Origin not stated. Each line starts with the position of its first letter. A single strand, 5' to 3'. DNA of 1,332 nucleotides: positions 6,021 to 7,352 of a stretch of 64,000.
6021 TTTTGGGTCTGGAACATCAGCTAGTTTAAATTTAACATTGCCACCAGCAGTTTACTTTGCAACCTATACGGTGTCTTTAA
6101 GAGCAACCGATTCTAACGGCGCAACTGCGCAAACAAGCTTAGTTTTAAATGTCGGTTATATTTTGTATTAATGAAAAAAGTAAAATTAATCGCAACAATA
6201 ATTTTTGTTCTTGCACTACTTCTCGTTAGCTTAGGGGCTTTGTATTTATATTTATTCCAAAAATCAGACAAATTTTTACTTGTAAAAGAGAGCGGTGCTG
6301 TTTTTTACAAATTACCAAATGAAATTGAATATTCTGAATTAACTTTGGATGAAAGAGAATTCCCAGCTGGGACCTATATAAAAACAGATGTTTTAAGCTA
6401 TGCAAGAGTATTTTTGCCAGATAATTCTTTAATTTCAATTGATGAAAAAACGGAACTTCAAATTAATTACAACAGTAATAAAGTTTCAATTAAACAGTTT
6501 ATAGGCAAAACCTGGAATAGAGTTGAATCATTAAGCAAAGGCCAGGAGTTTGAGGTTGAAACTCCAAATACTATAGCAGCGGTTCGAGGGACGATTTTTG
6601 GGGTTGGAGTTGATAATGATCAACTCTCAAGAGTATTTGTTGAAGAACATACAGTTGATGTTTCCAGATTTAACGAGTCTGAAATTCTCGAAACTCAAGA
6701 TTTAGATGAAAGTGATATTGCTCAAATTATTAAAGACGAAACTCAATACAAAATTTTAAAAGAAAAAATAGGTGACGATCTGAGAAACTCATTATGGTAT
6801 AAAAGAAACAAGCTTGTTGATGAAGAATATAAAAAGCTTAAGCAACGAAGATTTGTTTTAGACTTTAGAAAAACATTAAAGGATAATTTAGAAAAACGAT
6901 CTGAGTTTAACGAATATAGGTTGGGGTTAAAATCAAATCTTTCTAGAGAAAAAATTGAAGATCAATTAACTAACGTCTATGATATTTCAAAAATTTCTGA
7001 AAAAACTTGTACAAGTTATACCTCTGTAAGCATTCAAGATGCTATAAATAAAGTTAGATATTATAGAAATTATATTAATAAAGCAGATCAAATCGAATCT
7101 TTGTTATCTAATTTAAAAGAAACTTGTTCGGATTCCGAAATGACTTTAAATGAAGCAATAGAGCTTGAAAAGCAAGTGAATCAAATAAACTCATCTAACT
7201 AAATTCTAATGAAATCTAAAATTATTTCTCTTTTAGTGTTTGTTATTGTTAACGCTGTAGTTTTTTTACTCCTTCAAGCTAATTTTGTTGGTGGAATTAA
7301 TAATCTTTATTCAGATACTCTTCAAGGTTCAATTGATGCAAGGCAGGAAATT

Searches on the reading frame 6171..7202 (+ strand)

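Call 17: search_protein_families(library=pfam, proteins=[window:6171-7202:+], max_evalue=0.0001)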
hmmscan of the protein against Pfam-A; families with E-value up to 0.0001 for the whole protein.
window:6171-7202:+ (343 aa): 1 family
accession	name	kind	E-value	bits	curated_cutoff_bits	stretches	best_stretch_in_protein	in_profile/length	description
PF04773.18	FecR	-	2e-11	44.6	24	1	70-159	3-93/97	FecR protein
